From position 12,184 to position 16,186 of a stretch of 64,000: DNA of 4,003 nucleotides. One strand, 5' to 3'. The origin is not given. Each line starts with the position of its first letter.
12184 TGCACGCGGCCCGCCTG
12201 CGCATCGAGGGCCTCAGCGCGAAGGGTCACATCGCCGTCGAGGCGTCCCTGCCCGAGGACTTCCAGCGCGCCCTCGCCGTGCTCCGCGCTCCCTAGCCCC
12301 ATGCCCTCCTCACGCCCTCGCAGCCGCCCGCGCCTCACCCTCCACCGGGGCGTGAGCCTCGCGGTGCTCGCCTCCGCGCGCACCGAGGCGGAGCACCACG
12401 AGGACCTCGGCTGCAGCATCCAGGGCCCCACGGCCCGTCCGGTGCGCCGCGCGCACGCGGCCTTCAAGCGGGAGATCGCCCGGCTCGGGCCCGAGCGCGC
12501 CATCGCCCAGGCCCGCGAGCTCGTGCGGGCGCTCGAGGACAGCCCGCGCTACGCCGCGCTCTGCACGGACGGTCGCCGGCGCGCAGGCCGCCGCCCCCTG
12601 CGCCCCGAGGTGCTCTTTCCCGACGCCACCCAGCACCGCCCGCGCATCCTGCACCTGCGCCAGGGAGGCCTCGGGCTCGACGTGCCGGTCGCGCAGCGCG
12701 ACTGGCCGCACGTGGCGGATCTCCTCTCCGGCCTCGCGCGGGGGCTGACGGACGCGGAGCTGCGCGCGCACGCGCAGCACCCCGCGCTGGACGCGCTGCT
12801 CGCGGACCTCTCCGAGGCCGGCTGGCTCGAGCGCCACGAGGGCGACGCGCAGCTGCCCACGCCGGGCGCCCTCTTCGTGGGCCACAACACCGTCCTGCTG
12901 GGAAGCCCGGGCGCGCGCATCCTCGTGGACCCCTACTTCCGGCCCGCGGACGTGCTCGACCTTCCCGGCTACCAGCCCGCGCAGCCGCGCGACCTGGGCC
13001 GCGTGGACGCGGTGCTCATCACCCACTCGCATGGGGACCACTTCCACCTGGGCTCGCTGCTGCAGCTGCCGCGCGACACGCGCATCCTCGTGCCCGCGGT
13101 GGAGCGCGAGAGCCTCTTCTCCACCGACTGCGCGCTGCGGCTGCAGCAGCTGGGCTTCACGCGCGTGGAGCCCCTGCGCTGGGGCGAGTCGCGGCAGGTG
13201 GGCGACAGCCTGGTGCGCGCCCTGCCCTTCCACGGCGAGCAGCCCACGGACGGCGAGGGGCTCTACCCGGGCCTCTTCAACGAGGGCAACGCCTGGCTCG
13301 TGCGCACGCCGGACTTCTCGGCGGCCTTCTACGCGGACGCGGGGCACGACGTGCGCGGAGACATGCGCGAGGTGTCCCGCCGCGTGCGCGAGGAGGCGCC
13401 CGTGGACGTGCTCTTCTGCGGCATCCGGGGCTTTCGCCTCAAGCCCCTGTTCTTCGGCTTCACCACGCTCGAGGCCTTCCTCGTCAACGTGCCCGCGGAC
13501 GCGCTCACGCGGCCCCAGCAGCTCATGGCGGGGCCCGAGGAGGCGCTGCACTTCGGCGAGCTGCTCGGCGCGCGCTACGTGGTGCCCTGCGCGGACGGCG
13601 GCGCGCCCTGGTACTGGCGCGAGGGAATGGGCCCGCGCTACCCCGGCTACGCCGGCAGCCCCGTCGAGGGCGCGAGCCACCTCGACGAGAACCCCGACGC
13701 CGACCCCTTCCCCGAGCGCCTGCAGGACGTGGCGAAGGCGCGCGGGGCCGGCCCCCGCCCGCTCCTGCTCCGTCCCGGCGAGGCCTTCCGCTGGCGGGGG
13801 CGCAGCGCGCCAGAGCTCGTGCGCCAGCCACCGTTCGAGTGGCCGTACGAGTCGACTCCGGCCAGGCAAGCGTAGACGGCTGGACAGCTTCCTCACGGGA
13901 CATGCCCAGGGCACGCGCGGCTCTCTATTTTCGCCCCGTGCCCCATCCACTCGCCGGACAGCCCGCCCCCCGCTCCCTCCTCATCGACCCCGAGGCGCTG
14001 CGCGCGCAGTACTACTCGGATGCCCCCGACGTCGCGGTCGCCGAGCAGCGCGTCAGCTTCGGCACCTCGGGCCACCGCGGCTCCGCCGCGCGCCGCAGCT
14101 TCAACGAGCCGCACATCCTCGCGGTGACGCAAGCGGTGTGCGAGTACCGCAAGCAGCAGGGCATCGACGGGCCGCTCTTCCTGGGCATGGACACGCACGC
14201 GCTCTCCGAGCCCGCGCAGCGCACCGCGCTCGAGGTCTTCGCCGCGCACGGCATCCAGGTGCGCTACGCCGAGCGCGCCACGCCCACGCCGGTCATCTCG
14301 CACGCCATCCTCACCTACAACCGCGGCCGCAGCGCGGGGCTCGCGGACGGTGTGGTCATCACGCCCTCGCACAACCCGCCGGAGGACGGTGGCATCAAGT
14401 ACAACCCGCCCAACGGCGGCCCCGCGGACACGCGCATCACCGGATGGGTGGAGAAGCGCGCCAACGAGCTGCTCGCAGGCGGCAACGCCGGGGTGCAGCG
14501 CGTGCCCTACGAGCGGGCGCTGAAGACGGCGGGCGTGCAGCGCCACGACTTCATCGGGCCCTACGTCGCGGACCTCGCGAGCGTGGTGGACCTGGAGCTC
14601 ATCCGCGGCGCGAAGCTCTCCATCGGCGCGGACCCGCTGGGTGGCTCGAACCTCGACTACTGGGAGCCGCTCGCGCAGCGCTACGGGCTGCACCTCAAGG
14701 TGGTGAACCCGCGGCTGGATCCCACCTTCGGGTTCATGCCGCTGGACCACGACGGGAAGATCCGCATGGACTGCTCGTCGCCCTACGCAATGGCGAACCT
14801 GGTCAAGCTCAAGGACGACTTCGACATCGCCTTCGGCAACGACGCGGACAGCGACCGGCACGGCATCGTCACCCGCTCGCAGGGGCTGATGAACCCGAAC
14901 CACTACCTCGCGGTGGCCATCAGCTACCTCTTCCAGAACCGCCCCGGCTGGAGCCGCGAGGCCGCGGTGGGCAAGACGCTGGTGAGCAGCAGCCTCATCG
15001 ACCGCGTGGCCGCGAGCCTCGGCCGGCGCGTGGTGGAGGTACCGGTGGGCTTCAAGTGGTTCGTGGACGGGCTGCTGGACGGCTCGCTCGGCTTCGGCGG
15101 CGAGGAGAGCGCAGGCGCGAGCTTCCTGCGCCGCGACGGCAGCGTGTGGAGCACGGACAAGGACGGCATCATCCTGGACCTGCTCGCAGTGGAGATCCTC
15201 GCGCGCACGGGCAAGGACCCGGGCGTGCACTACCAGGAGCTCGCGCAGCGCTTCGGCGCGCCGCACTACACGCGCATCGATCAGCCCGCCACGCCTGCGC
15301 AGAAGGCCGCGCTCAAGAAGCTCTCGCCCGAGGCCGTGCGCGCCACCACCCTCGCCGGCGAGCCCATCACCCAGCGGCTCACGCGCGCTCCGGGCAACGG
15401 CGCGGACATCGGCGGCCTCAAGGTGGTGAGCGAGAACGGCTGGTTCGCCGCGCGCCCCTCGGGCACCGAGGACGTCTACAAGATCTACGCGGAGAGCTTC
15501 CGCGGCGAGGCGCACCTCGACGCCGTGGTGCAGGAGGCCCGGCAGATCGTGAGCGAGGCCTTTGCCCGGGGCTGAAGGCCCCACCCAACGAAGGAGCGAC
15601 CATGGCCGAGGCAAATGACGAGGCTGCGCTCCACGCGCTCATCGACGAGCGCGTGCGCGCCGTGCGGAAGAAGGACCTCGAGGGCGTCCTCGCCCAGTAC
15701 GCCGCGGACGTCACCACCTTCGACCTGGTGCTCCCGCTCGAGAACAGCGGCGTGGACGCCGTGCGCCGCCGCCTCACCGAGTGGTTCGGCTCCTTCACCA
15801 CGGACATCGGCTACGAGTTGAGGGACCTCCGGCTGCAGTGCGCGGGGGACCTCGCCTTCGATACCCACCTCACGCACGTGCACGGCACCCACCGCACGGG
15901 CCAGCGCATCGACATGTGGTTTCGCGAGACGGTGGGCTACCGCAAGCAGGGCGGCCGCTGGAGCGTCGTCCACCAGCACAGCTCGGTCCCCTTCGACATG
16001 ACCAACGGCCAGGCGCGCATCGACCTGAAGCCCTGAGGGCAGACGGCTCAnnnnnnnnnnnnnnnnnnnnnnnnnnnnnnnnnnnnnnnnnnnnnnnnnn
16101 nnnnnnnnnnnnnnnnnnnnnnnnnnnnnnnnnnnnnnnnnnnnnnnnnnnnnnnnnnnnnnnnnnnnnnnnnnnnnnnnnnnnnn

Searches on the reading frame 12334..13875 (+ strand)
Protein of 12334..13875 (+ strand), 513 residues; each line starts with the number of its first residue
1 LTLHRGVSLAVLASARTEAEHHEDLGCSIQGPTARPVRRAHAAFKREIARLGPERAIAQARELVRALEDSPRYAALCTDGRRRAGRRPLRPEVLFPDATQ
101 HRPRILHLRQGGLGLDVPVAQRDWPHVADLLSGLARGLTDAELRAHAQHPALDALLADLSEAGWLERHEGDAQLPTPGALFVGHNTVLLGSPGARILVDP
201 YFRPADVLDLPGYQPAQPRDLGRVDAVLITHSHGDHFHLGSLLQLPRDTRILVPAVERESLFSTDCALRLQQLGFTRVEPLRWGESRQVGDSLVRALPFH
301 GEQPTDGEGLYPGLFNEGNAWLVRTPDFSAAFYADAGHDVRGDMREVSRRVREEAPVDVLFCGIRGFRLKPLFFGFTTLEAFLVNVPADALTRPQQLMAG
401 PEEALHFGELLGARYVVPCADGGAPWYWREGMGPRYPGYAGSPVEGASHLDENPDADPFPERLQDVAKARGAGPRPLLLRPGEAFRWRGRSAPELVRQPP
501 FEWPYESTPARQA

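Call 89: search_protein_families(library=pfam, proteins=[window:12334-13875:+], max_evalue=0.001)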
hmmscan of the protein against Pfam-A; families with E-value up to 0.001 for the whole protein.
window:12334-13875:+ (513 aa): 3 families
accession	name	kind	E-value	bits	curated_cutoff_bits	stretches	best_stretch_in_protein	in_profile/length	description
PF12706.13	Lactamase_B_2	-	8.4e-14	52.1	27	1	195-366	2-166/200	Beta-lactamase superfamily domain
PF13483.12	Lactamase_B_3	-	9.4e-12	45.6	24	1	181-419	4-159/160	Beta-lactamase superfamily domain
PF00753.33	Lactamase_B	-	4.3e-07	30.5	22.7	1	182-259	4-79/196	Metallo-beta-lactamase superfamily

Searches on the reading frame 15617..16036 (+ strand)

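Call 89: search_protein_families(library=pfam, proteins=[window:15617-16036:+], max_evalue=0.001)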
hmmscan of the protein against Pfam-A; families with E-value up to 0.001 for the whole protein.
window:15617-16036:+ (139 aa): 4 families
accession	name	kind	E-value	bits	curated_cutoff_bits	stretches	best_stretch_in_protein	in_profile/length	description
PF13474.12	SnoaL_3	-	6.6e-17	62.4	22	1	7-126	3-120/121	SnoaL-like domain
PF08332.16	CaMKII_AD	-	6.7e-09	36.4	22.1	1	3-123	3-125/128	Calcium/calmodulin dependent protein kinase II association domain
PF12680.13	SnoaL_2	-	2.3e-07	31.8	27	1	13-116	5-100/102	SnoaL-like domain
PF14534.12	DUF4440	-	2.2e-06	28.5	25.2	1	6-116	2-106/107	Domain of unknown function (DUF4440)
